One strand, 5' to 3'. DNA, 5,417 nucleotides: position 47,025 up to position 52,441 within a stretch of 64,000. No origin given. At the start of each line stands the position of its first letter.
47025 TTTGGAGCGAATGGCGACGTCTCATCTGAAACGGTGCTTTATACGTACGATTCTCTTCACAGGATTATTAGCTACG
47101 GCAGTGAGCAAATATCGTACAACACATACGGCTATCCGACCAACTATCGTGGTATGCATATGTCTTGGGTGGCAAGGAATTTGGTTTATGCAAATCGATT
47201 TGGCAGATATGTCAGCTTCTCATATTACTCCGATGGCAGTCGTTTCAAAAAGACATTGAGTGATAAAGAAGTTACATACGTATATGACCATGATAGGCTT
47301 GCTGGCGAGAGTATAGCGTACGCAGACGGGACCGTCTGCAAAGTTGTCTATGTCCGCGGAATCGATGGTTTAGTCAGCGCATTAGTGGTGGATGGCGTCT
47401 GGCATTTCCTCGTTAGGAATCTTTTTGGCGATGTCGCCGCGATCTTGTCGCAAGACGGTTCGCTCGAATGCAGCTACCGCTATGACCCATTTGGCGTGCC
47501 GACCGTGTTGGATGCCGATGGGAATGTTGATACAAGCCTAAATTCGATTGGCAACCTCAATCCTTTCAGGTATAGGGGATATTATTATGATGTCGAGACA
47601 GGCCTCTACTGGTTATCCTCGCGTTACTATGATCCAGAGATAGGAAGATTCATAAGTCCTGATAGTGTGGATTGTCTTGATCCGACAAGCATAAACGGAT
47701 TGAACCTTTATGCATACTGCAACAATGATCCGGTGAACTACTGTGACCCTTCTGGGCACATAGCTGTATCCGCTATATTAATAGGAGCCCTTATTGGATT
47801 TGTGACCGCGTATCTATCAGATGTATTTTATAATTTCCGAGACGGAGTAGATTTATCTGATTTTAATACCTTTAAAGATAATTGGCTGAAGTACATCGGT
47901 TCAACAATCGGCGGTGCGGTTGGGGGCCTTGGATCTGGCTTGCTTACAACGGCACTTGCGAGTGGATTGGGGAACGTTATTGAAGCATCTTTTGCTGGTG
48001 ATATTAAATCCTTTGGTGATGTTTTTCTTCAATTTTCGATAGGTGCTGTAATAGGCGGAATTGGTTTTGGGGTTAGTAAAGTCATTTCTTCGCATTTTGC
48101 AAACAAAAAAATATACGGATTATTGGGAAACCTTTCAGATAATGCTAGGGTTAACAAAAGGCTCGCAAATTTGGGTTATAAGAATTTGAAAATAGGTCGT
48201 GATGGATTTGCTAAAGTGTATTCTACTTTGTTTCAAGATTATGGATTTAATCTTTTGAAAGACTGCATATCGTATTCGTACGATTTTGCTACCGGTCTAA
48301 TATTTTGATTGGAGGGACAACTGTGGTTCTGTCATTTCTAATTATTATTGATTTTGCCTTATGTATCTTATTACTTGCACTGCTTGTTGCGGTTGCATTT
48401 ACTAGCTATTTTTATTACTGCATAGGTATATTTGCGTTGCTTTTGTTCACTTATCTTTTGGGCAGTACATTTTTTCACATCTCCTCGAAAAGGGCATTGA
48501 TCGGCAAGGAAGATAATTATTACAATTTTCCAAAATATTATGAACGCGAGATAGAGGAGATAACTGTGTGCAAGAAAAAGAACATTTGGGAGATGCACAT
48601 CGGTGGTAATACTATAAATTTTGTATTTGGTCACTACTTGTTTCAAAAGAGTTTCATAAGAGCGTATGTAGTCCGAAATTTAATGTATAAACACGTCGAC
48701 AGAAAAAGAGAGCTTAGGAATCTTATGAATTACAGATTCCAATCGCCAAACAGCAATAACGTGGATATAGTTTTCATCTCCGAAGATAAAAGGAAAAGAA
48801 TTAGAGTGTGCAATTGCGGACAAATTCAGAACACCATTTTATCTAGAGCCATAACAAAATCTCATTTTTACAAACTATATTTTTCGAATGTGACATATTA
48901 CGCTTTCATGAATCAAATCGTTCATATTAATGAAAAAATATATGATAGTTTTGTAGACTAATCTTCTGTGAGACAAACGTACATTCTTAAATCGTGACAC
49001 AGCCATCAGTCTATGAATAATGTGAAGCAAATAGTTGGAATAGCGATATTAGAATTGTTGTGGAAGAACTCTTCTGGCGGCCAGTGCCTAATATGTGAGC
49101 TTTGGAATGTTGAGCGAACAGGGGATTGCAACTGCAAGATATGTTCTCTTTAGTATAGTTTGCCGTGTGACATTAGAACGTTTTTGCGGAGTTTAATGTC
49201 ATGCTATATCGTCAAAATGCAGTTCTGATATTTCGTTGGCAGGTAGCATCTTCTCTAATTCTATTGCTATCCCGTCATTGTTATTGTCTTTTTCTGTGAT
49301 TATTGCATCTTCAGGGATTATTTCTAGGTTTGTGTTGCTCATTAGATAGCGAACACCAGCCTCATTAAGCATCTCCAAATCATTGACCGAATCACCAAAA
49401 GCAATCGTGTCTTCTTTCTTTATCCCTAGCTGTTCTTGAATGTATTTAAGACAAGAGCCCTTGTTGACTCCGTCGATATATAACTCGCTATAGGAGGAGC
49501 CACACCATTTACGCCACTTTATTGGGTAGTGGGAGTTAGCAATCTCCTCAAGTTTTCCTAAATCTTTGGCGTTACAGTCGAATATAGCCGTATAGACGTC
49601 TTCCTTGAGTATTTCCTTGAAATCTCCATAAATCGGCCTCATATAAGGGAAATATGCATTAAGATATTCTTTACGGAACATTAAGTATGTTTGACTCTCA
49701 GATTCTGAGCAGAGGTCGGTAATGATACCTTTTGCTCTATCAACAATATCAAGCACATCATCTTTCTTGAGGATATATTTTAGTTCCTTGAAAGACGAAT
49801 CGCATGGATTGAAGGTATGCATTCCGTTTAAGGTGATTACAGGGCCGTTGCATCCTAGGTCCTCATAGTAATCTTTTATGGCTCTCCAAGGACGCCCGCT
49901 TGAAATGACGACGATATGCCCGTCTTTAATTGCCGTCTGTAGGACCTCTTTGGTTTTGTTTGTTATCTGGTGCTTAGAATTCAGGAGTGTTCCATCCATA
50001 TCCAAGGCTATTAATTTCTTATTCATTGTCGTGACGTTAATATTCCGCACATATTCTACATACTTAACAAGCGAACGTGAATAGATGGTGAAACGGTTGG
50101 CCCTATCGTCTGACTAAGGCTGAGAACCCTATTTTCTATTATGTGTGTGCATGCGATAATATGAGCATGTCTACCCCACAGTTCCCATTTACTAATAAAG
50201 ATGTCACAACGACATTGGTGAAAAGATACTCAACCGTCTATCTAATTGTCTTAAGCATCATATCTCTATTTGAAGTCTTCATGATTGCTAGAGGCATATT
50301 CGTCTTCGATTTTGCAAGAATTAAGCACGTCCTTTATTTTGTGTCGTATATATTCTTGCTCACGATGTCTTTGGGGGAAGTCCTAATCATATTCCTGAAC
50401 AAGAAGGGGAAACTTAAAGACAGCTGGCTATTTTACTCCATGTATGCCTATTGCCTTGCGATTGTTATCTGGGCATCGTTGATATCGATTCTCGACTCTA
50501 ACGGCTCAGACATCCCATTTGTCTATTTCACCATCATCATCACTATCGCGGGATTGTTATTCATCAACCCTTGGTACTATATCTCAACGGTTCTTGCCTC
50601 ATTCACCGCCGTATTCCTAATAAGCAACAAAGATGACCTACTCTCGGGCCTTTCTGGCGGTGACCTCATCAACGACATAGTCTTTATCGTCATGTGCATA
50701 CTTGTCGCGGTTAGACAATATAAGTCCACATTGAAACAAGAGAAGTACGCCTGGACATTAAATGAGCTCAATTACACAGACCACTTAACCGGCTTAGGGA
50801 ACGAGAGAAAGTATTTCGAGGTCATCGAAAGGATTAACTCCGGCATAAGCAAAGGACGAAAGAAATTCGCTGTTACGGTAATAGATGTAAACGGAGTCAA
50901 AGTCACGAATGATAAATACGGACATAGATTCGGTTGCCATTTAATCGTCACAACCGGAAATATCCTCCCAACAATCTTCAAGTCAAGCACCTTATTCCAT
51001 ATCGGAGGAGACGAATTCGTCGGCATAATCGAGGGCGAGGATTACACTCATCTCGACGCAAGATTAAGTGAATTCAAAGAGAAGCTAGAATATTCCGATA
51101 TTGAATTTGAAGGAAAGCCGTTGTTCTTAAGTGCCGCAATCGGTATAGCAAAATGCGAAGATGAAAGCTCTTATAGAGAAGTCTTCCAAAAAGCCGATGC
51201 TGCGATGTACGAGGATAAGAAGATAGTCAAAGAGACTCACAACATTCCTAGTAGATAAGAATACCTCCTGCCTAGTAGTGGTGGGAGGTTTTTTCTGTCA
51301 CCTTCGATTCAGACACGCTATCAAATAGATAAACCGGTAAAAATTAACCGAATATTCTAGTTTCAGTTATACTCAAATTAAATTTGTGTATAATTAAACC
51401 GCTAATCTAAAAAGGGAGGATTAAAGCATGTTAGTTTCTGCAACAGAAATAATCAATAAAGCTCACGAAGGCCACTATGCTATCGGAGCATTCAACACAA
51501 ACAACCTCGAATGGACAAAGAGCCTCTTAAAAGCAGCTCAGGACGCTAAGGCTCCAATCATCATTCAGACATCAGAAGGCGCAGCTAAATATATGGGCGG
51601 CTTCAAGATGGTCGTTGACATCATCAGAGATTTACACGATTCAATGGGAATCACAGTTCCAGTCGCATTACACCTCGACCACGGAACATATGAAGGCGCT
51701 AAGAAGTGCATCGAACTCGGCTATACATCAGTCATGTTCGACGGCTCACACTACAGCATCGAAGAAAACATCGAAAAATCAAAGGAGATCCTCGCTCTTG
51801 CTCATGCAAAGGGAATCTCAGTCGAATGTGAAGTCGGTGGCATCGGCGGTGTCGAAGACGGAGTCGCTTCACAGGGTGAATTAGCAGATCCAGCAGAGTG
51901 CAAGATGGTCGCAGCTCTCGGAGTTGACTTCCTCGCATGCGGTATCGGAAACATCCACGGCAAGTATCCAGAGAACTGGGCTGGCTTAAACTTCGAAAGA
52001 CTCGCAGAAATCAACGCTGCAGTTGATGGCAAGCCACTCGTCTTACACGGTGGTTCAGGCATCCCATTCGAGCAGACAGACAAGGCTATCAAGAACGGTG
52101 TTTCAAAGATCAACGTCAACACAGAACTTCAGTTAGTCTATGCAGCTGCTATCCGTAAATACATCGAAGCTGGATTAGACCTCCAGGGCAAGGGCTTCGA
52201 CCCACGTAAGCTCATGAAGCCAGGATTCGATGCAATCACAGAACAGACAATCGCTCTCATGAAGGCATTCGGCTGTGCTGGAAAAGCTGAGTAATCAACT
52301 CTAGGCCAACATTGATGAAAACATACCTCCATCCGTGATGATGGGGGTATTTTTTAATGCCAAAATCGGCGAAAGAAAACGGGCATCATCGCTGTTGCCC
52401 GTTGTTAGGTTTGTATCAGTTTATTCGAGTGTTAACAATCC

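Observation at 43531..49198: Isolated RHS/YD-repeat polymorphic toxin locus with foreign composition and no visible delivery system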

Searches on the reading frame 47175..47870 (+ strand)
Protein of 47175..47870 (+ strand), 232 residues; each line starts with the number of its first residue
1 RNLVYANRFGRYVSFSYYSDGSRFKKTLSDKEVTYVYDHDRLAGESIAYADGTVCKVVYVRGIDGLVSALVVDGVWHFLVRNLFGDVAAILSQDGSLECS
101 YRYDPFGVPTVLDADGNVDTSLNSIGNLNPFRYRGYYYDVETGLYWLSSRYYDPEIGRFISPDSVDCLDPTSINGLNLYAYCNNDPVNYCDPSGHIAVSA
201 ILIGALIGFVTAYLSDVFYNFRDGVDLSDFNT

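Call 87: search_solved_structures(query=window:47175-47870:+, max_evalue=0.001, show_alignments=4)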
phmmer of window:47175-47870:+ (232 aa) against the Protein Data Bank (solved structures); distinct sequences matched with E-value up to 0.001: 28.
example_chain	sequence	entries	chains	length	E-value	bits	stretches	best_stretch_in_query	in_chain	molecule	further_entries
7q97_A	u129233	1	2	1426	2.2e-11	47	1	131-200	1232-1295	Rhs family protein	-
8fjp_A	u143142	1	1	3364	3.3e-11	46.5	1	95-214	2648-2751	salivary gland surface protein 1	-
8h8a_A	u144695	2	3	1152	3.5e-11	46.4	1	81-194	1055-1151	Putative Rhs-family protein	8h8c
8h8b_A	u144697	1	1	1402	3.7e-11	46.3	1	82-197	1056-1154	Putative Rhs-family protein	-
8qjd_A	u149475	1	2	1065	1.6e-09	41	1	72-194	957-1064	Salmonella bongori Rhs core domain (residues 360-1420)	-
8qjb_A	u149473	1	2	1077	1.6e-09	40.9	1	72-194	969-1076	T6SS-associated Rhs core domain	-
5kis_B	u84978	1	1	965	2.3e-09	40.4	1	76-201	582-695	RHS2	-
6h6e_F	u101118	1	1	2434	2.3e-09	40.4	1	80-206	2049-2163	TcdB2,TccC3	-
6suf_F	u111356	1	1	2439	2.3e-09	40.4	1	80-206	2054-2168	TcdB2,TccC3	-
8qjc_A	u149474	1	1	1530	4.3e-09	39.5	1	72-194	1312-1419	T6SS-associated Rhs core and toxin domain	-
6sup_A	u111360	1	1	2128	6.5e-09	38.9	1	80-203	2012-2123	TcdB2,TccC3,Cell division control protein 42 homolog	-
6h6f_F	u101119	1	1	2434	1.6e-08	37.6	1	80-206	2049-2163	TcdB2,TccC3,TccC3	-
6sue_F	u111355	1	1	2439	1.7e-08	37.6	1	80-206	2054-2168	TcdB2,TccC3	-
6suq_A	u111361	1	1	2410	3.8e-08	36.4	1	80-195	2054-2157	TcdB2,TccC3,Genome polyprotein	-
9on3_A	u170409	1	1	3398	6.4e-08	35.7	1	93-213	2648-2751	SGS4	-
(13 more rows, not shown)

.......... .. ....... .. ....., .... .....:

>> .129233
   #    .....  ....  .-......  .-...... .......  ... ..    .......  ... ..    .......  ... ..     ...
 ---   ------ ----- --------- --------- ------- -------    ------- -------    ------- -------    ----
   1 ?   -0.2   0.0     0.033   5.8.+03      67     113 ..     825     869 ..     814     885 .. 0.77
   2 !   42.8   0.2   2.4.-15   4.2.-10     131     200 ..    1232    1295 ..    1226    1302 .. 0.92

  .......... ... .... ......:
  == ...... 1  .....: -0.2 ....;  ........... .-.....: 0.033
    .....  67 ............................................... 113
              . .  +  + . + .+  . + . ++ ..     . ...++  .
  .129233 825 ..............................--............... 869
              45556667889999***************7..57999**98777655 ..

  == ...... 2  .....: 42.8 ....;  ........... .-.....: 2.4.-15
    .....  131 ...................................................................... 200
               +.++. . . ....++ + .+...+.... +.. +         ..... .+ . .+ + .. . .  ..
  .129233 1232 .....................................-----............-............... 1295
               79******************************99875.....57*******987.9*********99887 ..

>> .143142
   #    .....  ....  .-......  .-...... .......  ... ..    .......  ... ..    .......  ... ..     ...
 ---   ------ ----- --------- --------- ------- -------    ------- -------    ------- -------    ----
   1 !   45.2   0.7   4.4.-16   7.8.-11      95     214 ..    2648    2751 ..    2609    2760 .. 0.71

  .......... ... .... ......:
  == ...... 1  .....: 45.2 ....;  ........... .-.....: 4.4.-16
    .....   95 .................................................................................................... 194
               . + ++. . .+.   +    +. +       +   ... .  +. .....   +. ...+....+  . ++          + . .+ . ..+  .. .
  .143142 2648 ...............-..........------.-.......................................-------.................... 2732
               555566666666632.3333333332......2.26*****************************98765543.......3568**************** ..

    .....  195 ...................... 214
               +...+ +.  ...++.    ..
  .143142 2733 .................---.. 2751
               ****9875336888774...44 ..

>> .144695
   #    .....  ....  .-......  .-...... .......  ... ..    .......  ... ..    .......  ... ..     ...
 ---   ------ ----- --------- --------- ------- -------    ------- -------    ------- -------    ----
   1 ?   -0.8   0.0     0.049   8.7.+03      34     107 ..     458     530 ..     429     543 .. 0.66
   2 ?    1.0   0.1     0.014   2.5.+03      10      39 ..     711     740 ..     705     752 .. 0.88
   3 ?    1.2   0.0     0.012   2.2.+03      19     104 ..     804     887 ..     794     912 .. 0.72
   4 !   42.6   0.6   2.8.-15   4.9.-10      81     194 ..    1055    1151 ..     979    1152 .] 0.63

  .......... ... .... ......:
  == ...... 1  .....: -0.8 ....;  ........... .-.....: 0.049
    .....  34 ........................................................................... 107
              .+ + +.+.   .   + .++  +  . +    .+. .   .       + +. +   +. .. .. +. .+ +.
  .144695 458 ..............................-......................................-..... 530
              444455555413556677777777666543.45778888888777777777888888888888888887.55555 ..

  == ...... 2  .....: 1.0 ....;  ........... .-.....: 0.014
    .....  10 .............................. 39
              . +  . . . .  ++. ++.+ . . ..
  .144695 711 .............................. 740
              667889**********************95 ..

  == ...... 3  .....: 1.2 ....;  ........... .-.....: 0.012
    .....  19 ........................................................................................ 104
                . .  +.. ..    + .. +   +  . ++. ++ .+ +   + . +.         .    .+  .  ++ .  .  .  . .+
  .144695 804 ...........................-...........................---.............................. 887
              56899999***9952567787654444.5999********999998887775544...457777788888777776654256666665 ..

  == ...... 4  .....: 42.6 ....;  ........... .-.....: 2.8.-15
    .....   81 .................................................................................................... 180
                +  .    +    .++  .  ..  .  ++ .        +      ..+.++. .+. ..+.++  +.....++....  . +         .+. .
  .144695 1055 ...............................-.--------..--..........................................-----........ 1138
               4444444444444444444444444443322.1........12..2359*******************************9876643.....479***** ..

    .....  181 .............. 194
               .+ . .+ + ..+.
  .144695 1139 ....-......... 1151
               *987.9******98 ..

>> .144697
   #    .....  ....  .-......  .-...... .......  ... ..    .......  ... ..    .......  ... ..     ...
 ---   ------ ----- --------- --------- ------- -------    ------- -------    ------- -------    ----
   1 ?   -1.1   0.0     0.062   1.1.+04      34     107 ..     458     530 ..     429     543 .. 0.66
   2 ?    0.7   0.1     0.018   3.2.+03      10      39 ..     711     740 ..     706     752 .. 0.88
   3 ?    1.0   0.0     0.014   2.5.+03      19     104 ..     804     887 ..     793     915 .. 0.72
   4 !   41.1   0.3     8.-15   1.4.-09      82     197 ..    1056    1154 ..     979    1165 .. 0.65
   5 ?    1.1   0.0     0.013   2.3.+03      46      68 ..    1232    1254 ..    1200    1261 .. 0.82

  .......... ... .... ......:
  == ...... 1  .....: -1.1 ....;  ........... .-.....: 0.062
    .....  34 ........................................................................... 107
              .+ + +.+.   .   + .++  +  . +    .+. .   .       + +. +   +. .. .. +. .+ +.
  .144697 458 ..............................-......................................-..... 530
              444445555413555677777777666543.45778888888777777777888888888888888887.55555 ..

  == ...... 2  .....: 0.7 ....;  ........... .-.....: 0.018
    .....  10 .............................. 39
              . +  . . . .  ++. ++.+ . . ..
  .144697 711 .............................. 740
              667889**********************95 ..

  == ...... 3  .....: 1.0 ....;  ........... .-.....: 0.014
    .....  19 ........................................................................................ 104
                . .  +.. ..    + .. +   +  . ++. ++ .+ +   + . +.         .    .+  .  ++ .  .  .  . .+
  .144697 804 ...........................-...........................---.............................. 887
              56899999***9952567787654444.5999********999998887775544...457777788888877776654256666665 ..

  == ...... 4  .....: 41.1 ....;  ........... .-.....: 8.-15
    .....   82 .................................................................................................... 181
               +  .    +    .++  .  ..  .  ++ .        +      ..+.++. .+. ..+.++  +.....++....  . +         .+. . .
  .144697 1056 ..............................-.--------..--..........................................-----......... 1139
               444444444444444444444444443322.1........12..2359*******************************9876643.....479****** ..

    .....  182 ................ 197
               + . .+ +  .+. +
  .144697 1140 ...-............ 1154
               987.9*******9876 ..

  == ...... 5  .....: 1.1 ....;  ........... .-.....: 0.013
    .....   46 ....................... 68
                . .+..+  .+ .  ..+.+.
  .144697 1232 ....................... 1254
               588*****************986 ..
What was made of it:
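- The catalytic residues are intact (call 87).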

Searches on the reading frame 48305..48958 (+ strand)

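Call 3: search_protein_families(library=pfam, proteins=[window:48305-48958:+], max_evalue=0.1)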
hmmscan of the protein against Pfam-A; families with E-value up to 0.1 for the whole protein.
window:48305-48958:+ (218 aa): 2 families
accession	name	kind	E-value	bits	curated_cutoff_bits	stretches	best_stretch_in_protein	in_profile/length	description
PF13611.12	Peptidase_S76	-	0.036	14.9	27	1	120-215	19-110/121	Serine peptidase of plant viral polyprotein, P1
PF14480.11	DNA_pol3_a_NI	-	0.04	14.3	22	0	82-100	23-41/72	DNA polymerase III polC-type N-terminus I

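Call 4: search_protein_families(library=ncbifam, proteins=[window:48305-48958:+], max_evalue=0.1)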
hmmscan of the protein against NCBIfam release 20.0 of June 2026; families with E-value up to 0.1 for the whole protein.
window:48305-48958:+ (218 aa): 0 families

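Call 39: search_protein_families(library=phrogs, proteins=[window:48305-48958:+], max_evalue=0.01)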
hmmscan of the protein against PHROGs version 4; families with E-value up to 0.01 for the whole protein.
window:48305-48958:+ (218 aa): 0 families

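Call 68: search_protein_families(library=padloc, proteins=[window:48323-48958:+], max_evalue=0.01)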
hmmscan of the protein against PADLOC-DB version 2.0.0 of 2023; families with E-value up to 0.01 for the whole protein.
window:48323-48958:+ (212 aa): 0 families

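Call 90: search_protein_families(library=ncbifam, proteins=[window:48323-48958:+], max_evalue=1)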
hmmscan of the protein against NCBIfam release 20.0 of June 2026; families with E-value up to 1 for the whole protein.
window:48323-48958:+ (212 aa): 0 families

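Call 103: search_protein_families(library=pfam, proteins=[L044:2308-7026:+, L044:7037-7651:+], max_evalue=0.01)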
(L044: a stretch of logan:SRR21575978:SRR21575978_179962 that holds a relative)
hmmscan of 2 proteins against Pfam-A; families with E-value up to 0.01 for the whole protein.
L044:2308-7026:+ (1573 aa): 1 family
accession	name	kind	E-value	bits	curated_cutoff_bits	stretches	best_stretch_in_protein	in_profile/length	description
PF05593.20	RHS_repeat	-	8.3e-09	36.1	22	0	1136-1168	1-33/38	RHS Repeat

L044:7037-7651:+ (205 aa): 0 families

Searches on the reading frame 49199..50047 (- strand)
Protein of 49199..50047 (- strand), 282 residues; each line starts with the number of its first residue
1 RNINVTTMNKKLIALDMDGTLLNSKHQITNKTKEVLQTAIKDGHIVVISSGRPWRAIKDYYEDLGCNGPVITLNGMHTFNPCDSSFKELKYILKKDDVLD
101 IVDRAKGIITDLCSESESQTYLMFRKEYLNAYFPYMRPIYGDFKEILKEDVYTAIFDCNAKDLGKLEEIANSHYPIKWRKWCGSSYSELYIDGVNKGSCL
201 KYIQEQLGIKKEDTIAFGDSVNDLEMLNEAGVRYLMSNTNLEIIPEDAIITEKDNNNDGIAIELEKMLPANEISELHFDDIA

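Call 58: search_protein_families(library=pfam, proteins=[window:49199-50047:-], max_evalue=0.001)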
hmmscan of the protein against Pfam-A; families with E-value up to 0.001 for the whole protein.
window:49199-50047:- (282 aa): 5 families
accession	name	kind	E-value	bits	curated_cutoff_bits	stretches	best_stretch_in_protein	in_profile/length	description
PF08282.18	Hydrolase_3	-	5.5e-50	170.9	20.9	1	13-262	1-253/255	haloacid dehalogenase-like hydrolase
PF00702.32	Hydrolase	-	1.8e-12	48.5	26.4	1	11-231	2-191/191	haloacid dehalogenase-like hydrolase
PF05116.19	S6PP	-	1.4e-10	41.6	20.3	1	194-233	164-202/247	Sucrose-6F-phosphate phosphohydrolase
PF13419.12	HAD_2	-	5.5e-07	30.3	23.8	0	199-236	140-177/178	Haloacid dehalogenase-like hydrolase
PF12710.13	HAD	-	1.1e-05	26.4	27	0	182-227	140-188/189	haloacid dehalogenase-like hydrolase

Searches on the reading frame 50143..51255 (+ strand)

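Call 58: search_protein_families(library=pfam, proteins=[window:50143-51255:+], max_evalue=0.001)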
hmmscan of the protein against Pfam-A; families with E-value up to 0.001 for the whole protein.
window:50143-51255:+ (371 aa): 1 family
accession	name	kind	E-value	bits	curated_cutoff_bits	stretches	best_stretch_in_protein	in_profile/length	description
PF00990.26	GGDEF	-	6.8e-19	68.6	23.8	1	211-360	2-156/161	Diguanylate cyclase, GGDEF domain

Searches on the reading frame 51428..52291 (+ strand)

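Call 103: search_protein_families(library=pfam, proteins=[L044:2308-7026:+, L044:7037-7651:+], max_evalue=0.01)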
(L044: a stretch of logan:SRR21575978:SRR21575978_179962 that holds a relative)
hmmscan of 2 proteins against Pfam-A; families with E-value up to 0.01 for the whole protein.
L044:2308-7026:+ (1573 aa): 1 family
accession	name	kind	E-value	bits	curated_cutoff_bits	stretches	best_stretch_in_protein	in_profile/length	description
PF05593.20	RHS_repeat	-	8.3e-09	36.1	22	0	1136-1168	1-33/38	RHS Repeat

L044:7037-7651:+ (205 aa): 0 families
